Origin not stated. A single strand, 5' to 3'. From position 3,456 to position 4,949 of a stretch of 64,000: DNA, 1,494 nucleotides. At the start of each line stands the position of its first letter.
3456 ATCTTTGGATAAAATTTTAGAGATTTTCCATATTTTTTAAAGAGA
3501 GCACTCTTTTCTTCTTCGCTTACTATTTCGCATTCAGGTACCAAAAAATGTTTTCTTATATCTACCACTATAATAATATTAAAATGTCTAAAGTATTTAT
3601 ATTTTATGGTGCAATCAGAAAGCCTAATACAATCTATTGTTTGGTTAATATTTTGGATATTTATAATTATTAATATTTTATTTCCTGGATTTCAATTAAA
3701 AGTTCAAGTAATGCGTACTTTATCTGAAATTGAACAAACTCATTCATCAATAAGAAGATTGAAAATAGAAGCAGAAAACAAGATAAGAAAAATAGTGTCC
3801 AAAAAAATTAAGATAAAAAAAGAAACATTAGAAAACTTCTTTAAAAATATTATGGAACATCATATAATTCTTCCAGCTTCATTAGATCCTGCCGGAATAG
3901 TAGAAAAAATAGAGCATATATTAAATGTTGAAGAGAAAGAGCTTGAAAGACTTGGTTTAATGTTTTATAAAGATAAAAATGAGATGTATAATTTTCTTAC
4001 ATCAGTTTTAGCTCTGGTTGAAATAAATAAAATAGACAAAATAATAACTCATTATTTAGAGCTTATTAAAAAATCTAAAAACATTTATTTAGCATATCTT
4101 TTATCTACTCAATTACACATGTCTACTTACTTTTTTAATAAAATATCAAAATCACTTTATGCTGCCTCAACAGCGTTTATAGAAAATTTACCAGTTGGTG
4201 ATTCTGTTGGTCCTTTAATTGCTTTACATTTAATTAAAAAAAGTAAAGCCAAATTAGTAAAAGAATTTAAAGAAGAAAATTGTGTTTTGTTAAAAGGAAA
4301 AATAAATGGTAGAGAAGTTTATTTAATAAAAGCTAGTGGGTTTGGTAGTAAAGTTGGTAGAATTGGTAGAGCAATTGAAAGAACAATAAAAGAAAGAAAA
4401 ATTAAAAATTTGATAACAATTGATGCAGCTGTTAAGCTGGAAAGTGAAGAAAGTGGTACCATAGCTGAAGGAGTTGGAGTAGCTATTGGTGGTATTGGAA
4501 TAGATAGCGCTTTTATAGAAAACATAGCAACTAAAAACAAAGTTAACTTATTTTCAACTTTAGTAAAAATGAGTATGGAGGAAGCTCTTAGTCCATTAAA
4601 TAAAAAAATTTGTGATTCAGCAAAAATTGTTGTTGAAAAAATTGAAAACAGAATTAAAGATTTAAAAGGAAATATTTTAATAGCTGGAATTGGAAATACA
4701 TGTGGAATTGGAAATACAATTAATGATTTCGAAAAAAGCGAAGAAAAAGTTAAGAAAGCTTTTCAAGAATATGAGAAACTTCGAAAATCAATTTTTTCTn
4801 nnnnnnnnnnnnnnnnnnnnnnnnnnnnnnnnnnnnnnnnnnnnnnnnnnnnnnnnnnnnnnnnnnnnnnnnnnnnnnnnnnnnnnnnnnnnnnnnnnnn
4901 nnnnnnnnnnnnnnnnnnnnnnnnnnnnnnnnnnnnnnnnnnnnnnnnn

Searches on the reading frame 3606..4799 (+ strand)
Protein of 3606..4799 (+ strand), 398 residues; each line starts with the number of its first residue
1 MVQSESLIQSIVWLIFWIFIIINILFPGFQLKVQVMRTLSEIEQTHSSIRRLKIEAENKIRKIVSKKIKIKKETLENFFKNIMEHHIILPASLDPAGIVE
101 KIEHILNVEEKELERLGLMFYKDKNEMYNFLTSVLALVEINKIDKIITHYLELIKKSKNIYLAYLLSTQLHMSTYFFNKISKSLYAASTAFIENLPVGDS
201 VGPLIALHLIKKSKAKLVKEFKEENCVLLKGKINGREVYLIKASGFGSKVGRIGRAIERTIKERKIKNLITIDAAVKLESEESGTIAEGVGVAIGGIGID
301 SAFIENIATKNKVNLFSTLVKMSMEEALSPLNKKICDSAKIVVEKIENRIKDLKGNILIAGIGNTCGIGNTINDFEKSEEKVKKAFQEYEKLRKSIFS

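Call 68: search_protein_families(library=pfam, max_evalue=0.1, proteins=[window:3606-4799:+])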
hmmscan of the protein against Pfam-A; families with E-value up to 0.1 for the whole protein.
window:3606-4799:+ (398 aa): 5 families
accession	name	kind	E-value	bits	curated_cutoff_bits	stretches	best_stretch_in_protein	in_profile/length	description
PF23542.1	DUF1512_C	-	3.8e-51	173.9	25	1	197-368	1-174/175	Domain of unknown function (DUF1512) C-terminal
PF07431.17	DUF1512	-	1.2e-27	97.2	25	1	13-192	3-176/177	Protein of unknown function (DUF1512) N-terminal domain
PF24628.1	DUF7627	-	0.012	15.5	27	1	126-228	19-122/224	Repeat of unknown function (DUF7627)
PF10066.14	DUF2304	-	0.02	15.6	25.5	0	6-29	27-50/106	Uncharacterized conserved protein (DUF2304)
PF24873.1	DUF2110_C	-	0.053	13.6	23.2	0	82-110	35-63/67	DUF2110 C-terminal domain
